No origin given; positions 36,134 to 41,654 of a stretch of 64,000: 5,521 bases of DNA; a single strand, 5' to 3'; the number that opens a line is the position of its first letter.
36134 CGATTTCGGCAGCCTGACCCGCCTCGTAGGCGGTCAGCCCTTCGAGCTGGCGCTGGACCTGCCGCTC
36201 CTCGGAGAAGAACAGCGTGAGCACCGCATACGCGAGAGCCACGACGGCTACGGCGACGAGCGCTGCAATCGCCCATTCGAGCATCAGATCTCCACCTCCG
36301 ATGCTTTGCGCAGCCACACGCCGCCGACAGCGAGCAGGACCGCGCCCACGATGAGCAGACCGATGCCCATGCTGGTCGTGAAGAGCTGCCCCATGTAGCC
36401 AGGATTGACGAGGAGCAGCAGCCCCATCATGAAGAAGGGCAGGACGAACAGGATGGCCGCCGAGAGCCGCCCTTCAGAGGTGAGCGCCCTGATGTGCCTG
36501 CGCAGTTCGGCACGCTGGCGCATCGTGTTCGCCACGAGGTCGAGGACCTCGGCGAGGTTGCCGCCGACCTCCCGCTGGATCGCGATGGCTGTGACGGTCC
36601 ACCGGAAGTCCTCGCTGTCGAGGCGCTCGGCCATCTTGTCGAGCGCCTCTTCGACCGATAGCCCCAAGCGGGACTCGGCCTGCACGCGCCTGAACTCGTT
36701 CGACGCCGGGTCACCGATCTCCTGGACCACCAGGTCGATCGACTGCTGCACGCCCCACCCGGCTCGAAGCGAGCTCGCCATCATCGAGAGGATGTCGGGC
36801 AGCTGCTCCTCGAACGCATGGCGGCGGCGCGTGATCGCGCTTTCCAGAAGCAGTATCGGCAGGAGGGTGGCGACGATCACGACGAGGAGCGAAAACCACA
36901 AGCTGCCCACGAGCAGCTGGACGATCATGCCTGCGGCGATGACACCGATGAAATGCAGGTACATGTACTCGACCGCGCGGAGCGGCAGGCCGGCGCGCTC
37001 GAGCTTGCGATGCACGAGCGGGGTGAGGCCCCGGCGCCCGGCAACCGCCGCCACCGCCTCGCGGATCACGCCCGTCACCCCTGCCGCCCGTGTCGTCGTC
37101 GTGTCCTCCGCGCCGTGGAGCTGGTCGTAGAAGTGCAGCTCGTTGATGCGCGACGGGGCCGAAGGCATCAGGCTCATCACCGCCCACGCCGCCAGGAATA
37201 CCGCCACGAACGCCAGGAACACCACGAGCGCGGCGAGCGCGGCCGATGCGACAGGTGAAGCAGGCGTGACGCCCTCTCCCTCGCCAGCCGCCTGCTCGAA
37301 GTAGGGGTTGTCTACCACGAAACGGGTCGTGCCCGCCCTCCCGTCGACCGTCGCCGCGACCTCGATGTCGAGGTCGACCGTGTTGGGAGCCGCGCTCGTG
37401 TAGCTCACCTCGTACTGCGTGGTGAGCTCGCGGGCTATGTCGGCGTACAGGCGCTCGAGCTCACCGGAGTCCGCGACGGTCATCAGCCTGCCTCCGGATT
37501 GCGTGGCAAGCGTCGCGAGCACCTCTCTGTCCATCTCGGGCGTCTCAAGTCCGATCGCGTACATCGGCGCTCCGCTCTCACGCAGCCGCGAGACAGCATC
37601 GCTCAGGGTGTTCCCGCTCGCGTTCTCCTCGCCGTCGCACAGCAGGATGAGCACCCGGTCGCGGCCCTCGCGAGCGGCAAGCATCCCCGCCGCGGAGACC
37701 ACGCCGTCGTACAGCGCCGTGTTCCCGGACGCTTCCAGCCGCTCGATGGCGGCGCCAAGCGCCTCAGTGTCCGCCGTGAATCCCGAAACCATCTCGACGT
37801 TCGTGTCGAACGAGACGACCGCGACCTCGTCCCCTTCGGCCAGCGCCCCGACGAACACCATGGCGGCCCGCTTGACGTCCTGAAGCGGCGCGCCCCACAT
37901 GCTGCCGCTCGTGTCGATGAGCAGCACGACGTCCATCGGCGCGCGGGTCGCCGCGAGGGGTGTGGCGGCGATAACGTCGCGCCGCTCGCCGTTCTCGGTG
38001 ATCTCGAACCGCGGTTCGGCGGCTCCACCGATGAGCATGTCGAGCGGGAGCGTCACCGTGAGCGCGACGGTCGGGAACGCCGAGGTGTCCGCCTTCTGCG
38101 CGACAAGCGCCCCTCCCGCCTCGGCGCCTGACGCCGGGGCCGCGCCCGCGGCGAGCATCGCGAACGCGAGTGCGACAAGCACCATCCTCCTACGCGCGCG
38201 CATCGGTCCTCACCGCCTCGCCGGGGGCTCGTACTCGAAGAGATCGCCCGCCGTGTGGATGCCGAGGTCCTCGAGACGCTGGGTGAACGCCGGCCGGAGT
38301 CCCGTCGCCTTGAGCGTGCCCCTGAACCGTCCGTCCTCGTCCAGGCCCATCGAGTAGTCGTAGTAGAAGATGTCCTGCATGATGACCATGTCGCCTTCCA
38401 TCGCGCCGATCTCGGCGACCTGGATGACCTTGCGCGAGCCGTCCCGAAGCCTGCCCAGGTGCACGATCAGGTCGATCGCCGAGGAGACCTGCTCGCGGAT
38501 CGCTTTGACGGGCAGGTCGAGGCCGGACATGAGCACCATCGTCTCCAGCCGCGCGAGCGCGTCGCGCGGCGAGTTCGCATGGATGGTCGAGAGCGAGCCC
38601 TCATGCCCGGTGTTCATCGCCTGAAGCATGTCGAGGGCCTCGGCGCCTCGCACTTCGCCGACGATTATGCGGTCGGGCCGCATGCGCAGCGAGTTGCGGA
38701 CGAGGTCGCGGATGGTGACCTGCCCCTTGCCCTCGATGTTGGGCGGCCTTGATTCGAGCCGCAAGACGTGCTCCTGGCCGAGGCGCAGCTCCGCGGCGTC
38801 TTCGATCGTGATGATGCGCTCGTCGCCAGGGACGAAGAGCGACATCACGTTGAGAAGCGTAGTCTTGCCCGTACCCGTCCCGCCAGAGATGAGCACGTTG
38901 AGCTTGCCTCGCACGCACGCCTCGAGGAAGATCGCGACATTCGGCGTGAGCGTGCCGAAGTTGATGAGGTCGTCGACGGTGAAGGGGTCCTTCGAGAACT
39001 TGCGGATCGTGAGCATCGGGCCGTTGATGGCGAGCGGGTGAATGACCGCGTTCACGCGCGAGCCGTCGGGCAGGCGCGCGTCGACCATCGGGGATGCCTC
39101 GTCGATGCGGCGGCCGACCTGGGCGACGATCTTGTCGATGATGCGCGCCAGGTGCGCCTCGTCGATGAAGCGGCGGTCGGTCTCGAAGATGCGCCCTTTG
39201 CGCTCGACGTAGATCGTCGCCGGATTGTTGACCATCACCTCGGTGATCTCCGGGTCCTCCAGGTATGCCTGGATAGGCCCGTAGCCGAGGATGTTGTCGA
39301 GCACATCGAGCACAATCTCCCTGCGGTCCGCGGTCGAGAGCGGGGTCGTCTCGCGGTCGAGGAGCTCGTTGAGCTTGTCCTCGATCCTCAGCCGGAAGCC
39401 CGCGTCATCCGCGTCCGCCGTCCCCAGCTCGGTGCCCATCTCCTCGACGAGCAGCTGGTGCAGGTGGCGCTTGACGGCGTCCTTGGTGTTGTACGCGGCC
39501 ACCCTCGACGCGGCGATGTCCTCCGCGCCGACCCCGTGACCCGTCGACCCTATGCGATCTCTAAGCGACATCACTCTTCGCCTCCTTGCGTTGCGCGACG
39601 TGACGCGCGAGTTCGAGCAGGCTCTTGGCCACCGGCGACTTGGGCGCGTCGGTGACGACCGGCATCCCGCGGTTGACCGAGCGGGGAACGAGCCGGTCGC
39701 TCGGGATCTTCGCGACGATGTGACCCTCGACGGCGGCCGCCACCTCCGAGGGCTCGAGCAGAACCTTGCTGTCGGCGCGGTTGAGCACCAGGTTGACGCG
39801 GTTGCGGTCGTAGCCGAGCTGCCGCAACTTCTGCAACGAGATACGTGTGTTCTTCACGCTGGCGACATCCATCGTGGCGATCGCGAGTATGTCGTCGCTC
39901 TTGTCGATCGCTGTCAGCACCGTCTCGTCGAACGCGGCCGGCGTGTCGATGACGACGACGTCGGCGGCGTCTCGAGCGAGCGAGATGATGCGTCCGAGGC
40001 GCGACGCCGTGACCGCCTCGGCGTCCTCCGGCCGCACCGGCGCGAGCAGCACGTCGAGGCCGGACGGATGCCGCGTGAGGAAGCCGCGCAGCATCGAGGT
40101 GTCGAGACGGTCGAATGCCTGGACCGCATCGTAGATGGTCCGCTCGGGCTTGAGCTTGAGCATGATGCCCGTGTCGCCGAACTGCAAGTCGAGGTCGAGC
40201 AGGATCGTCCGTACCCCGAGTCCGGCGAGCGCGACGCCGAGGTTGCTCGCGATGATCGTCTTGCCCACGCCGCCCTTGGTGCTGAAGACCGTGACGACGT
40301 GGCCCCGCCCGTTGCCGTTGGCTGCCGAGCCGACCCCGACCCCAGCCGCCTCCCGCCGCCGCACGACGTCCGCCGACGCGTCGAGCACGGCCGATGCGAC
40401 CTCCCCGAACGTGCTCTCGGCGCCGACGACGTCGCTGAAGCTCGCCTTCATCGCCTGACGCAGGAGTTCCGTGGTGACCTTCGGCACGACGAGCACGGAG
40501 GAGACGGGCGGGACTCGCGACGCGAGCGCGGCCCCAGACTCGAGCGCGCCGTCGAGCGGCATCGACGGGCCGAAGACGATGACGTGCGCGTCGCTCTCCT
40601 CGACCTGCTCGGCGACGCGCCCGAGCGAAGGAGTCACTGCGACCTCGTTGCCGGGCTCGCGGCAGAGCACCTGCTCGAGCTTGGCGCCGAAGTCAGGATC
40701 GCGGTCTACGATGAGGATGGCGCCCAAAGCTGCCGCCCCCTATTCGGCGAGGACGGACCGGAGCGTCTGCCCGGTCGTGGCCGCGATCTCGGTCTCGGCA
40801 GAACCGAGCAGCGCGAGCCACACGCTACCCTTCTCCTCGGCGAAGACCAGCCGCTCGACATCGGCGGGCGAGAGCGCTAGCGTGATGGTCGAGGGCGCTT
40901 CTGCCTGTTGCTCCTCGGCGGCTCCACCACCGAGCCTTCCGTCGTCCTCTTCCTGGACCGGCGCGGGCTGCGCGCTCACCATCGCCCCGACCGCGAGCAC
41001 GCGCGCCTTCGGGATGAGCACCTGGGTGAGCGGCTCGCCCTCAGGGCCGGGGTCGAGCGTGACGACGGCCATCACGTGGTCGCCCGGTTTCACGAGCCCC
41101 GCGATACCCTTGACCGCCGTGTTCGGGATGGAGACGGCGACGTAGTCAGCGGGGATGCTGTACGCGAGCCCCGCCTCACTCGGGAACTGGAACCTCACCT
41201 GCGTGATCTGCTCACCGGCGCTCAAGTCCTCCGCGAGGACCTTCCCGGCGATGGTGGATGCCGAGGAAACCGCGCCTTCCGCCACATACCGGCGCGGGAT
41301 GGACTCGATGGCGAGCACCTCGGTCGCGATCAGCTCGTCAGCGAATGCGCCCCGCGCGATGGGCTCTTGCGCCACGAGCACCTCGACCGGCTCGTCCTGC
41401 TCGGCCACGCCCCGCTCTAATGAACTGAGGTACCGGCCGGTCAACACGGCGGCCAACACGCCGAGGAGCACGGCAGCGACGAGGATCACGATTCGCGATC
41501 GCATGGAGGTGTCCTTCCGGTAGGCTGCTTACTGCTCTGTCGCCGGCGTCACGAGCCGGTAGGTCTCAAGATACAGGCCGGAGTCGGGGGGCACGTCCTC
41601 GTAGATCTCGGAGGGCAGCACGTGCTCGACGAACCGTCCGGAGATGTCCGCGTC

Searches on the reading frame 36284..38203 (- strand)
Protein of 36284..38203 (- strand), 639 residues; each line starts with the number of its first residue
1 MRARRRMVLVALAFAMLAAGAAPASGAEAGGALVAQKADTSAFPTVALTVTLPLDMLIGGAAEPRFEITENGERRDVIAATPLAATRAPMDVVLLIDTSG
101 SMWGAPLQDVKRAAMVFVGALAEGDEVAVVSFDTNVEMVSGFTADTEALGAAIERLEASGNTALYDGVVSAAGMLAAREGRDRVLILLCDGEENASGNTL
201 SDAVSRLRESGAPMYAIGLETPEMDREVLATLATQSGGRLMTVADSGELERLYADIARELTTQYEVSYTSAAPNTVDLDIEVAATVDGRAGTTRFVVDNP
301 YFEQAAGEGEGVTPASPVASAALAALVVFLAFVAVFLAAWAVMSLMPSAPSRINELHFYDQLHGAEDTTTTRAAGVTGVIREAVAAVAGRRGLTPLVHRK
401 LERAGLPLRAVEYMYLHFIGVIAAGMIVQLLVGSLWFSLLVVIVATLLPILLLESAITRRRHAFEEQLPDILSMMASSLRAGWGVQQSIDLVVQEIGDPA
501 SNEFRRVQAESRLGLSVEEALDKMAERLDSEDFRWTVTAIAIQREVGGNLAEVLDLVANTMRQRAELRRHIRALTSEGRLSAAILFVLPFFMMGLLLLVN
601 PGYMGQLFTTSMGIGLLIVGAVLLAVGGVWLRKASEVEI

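Call 49: search_protein_families(library=pfam, max_evalue=0.000001, proteins=[window:36284-38203:-])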
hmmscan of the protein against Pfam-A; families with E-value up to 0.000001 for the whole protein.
window:36284-38203:- (639 aa): 5 families
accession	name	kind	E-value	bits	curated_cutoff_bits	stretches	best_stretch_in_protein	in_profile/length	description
PF00092.34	VWA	-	1.2e-19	71.7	23.8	1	91-253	1-172/174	von Willebrand factor type A domain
PF00482.28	T2SSF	-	5.6e-19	68.8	25.2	1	472-597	2-124/125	Type II secretion system (T2SS), protein F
PF13519.12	VWA_2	-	3e-17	63.6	27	1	92-192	1-107/107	von Willebrand factor type A domain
PF13768.12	VWA_3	-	1.1e-15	58.5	27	1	91-240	2-153/155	von Willebrand factor type A domain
PF05762.20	VWA_CoxE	-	1.5e-09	38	26.4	1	82-215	51-183/222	VWA domain containing CoxE-like protein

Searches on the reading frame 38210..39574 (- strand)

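Call 49: search_protein_families(library=pfam, max_evalue=0.000001, proteins=[window:38210-39574:-])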
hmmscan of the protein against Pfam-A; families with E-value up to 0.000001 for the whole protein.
window:38210-39574:- (454 aa): 1 family
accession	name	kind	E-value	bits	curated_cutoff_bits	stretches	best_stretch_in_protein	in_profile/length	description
PF00437.27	T2SSE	-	1e-65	222.2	24.9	1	99-375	6-279/370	Type II/IV secretion system protein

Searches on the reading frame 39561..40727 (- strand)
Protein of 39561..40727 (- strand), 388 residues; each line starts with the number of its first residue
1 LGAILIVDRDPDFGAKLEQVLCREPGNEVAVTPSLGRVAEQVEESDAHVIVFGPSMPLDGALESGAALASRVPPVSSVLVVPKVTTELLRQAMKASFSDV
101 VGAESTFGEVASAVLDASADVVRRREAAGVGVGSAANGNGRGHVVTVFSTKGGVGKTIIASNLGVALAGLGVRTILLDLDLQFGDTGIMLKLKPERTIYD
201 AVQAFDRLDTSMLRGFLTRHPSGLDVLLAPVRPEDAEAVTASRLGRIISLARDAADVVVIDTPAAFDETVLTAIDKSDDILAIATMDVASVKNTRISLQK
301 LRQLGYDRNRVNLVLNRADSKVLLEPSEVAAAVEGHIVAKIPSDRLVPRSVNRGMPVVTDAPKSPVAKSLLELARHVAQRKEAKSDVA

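Call 49: search_protein_families(library=pfam, max_evalue=0.000001, proteins=[window:39561-40727:-])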
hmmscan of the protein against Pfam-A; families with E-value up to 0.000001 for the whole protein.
window:39561-40727:- (388 aa): 4 families
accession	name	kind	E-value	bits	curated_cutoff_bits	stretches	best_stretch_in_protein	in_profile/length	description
PF01656.29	CbiA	-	3.7e-14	53.2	25.4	1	145-357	1-125/125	CobQ/CobB/MinD/ParA nucleotide binding domain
PF13614.12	AAA_31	-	4e-12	46.9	27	1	143-289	2-152/177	AAA domain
PF10609.15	ParA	-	1.1e-11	45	27.1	1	143-195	4-56/246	NUBPL iron-transfer P-loop NTPase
PF00142.24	Fer4_NifH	-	3.6e-07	30.4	25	0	149-205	6-62/271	4Fe-4S iron sulfur cluster binding proteins, NifH/frxC family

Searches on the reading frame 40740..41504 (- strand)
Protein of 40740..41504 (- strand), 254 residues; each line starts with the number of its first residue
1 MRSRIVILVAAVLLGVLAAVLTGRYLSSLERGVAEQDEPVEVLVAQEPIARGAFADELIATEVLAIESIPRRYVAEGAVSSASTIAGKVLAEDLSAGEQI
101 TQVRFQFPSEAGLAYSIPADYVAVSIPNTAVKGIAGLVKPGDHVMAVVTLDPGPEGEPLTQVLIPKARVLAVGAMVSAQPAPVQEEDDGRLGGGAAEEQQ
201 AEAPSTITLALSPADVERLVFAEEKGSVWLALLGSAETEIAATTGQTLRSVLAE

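Call 49: search_protein_families(library=pfam, max_evalue=0.000001, proteins=[window:40740-41504:-])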
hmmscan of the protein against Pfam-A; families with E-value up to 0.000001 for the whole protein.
window:40740-41504:- (254 aa): 1 family
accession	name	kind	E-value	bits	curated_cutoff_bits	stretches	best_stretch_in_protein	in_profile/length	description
PF16976.10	RcpC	-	2.4e-22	79.4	28.8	1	112-232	2-113/114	Flp pilus assembly protein RcpC/CpaB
